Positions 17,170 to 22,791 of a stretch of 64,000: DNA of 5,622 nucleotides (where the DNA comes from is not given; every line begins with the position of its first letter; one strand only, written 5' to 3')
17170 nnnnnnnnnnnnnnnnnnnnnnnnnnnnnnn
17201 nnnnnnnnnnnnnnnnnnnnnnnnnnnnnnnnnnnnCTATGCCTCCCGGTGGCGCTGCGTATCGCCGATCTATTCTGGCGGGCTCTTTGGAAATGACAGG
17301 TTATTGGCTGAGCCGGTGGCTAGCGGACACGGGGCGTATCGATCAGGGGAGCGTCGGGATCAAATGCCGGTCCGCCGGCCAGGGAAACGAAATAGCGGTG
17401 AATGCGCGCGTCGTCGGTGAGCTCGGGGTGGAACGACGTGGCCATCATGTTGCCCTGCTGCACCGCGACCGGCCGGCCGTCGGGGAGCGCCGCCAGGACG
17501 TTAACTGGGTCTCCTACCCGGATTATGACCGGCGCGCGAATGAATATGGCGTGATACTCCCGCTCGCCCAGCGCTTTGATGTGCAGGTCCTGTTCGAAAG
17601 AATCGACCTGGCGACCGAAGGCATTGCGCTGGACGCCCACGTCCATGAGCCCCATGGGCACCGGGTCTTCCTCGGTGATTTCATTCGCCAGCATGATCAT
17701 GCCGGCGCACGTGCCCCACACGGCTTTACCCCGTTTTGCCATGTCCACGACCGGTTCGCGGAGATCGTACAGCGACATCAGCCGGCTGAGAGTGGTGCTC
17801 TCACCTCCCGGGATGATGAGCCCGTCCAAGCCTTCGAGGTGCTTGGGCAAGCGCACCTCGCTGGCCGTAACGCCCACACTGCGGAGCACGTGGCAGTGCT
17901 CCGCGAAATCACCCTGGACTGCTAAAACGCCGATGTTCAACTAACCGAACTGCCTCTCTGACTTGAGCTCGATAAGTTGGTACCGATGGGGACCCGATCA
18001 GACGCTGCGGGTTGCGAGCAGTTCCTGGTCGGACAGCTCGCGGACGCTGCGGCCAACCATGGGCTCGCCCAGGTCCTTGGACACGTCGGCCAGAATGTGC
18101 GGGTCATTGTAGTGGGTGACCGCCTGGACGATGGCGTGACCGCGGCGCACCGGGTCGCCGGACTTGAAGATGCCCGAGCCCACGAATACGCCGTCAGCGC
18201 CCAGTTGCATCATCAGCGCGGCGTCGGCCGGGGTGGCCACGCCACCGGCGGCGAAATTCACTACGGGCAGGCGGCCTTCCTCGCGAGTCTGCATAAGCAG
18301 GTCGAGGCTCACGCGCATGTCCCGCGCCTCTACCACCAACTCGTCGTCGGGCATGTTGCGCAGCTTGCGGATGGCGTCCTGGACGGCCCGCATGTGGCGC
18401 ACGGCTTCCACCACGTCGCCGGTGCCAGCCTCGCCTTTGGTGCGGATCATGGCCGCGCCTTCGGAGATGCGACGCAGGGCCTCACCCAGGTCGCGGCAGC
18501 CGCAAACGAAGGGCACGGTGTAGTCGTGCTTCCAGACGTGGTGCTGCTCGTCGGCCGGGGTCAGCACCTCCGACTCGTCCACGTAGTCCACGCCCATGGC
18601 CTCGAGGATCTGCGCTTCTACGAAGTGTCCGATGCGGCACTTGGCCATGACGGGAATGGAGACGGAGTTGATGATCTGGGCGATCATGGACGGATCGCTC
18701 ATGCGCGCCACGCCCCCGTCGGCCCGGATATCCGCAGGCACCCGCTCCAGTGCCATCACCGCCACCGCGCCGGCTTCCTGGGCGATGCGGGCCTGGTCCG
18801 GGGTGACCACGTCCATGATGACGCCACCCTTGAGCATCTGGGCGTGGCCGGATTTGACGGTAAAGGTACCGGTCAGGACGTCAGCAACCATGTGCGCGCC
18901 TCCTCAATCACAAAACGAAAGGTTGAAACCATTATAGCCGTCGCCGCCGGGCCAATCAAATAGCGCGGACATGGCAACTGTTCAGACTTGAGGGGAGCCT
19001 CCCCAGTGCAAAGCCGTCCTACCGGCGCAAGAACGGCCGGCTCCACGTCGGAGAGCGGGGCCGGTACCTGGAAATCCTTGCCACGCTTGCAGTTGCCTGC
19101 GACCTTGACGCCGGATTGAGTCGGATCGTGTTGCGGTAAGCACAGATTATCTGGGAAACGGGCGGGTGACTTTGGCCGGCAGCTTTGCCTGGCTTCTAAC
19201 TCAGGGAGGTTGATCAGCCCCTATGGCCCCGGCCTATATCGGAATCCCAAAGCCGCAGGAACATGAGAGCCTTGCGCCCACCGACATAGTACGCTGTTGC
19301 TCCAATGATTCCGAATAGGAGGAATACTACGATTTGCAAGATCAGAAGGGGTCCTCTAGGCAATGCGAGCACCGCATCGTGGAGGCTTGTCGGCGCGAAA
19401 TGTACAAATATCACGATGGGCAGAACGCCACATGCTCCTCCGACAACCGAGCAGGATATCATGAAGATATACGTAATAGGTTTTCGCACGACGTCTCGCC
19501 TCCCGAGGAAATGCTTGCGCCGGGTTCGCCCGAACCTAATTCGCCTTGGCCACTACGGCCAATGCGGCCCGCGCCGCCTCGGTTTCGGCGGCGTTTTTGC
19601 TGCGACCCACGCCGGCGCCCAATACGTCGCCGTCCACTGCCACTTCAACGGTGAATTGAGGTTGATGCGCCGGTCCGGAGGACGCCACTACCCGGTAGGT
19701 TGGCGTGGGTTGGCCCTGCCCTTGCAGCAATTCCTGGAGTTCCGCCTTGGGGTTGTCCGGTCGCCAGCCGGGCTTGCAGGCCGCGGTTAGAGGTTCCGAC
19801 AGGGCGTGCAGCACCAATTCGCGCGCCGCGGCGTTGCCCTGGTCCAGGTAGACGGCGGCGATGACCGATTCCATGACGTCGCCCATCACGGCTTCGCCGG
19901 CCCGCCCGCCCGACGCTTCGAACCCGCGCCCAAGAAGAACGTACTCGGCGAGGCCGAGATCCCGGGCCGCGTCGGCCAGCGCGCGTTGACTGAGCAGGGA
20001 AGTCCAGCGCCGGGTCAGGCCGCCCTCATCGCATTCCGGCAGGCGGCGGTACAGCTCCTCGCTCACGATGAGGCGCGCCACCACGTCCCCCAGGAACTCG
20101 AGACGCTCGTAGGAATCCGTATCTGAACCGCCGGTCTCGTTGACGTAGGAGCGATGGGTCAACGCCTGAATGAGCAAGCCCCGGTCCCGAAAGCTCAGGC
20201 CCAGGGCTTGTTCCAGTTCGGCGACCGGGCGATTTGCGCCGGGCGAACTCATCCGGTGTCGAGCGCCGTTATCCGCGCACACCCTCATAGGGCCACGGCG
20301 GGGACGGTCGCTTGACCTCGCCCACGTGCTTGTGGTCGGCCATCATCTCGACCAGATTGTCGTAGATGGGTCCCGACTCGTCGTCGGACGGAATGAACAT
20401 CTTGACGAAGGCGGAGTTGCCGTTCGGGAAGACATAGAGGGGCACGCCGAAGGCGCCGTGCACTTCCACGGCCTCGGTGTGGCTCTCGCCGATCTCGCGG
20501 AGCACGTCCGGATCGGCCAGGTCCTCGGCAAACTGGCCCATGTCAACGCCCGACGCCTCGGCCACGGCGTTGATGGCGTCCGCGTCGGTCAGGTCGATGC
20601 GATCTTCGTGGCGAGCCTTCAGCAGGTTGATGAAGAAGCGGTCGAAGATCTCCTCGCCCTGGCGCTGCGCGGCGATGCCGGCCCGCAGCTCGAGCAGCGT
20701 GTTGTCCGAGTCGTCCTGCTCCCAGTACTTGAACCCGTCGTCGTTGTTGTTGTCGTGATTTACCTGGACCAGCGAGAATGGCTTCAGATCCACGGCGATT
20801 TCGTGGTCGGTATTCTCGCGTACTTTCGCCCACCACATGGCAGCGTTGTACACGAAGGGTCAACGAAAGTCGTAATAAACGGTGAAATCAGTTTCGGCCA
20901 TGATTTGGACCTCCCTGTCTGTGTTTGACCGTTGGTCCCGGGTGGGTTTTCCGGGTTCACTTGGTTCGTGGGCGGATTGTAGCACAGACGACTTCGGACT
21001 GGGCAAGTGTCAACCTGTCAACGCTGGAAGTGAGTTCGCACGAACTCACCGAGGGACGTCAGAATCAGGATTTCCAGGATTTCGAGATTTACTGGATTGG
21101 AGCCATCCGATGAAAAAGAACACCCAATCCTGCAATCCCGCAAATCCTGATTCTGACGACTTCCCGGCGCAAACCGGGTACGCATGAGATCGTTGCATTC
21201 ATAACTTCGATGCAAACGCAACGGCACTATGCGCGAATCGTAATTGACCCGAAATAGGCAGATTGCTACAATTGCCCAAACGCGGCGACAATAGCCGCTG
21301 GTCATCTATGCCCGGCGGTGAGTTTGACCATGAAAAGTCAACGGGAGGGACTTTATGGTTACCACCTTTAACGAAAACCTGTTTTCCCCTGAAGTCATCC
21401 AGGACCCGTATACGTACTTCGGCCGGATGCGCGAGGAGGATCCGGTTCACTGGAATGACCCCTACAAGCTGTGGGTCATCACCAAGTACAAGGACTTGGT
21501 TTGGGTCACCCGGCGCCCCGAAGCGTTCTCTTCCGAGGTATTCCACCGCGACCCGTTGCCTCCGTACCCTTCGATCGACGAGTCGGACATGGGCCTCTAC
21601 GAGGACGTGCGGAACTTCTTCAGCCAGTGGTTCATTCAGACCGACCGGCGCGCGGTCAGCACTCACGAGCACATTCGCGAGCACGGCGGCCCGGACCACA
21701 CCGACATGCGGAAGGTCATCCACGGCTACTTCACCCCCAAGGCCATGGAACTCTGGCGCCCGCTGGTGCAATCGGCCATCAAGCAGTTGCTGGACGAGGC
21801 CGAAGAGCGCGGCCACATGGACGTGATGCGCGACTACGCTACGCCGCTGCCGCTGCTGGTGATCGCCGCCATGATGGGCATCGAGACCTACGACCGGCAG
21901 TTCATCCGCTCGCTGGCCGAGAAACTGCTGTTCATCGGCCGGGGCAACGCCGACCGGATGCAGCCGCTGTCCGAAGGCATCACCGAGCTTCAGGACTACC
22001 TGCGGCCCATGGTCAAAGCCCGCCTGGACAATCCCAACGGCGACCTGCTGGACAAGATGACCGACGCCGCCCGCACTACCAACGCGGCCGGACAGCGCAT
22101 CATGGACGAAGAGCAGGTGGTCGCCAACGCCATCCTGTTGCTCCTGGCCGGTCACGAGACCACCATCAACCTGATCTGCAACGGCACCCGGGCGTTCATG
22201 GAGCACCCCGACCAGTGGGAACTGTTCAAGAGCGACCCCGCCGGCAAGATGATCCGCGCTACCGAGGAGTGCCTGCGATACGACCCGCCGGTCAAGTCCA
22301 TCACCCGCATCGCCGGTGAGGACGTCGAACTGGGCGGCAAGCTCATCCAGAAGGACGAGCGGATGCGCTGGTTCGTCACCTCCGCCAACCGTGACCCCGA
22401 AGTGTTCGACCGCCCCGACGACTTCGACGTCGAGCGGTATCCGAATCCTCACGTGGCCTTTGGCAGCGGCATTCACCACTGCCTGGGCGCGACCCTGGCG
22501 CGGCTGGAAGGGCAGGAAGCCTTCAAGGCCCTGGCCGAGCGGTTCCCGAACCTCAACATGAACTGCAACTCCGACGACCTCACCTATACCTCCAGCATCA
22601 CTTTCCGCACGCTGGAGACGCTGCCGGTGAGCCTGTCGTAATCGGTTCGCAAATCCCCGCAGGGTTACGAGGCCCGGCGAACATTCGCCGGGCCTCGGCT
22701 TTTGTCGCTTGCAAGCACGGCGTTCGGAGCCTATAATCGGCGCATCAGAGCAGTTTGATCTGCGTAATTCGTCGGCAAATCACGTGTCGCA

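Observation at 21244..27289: Four tandem cytochrome P450 paralogs, each an independent transcription unit, ending in a 3Fe-4S-type ferredoxin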

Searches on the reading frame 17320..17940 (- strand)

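Call 24: search_protein_families(library=pfam, proteins=[window:17320-17940:-], max_evalue=0.001)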
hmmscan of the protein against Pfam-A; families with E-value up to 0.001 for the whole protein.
window:17320-17940:- (206 aa): 3 families
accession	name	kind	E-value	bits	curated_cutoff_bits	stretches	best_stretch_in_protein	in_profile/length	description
PF01174.25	SNO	-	1.3e-62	211.5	27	1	5-186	1-184/188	SNO glutamine amidotransferase family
PF07685.20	GATase_3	-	4.3e-08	33.5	27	1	27-94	28-98/196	CobB/CobQ-like glutamine amidotransferase domain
PF03575.23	Peptidase_S51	-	0.0003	21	23.9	1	25-92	70-137/206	Peptidase family S51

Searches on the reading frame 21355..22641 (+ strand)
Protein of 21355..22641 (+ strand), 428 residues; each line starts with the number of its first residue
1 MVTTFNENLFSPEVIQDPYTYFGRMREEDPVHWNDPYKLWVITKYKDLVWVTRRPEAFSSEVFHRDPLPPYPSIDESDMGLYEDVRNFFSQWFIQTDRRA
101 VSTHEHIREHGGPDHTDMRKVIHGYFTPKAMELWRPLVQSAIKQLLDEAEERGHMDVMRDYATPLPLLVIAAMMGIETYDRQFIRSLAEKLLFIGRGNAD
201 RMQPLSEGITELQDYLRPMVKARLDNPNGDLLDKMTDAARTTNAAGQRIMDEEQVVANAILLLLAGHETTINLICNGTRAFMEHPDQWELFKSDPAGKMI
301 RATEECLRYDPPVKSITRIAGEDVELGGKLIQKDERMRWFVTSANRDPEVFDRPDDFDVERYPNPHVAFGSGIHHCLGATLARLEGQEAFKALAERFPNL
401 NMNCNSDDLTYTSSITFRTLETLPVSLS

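Call 3: search_protein_families(library=pfam, proteins=[window:21355-22641:+])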
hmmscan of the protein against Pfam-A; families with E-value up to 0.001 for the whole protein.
window:21355-22641:+ (428 aa): 1 family
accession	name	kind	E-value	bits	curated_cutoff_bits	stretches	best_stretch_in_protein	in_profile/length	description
PF00067.27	p450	-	3e-24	86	22.8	1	304-397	329-432/462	Cytochrome P450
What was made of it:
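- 21355..22641 (+): P450-1 (428 aa), ortholog group P1. Pfam PF00067, 86 bits (call 3).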

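Call 13: search_protein_families(library=ncbifam, proteins=[window:21355-22641:+])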
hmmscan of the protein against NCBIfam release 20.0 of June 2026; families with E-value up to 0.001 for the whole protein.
window:21355-22641:+ (428 aa): 9 families
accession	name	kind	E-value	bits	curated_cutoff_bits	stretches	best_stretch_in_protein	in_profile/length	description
NF041177.1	Cyp119_Thmprot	equivalog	2.1e-60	204.4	680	1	19-401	2-344/368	cytochrome P450 Cyp119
TIGR04538.1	P450_cycloAA_1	subfamily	1.5e-47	162.3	500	2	111-403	73-372/395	cytochrome P450, cyclodipeptide synthase-associated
TIGR04458.1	CYP450_TxtE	equivalog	1e-43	149.5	500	2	112-427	89-402/403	4-nitrotryptophan synthase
TIGR04515.1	P450_rel_GT_act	subfamily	1.3e-42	146.6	343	1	16-402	31-364/386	P450-derived glycosyltransferase activator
NF045816.1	PentlenlactSyn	equivalog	5e-34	117.7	700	1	113-426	89-395/396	pentalenolactone synthase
NF041802.1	P450_SolI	exception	3.5e-29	101.5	850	1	21-402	35-400/424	solanimycin biosynthesis cytochrome P450 SolI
NF050147.1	aminopyruv_ApyO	equivalog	5.2e-11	41.8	525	1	112-397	85-393/444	RiPP biosynthesis cytochrome P450 ApyO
NF045812.1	PentlenOxigase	equivalog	9.5e-07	28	800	1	283-393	288-405/444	pentalenene oxygenase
NF051859.1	AlbFlvMonOxTrpSyn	equivalog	3.1e-06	26.1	700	1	243-363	249-384/457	bifunctional albaflavenone monooxygenase/terpene synthase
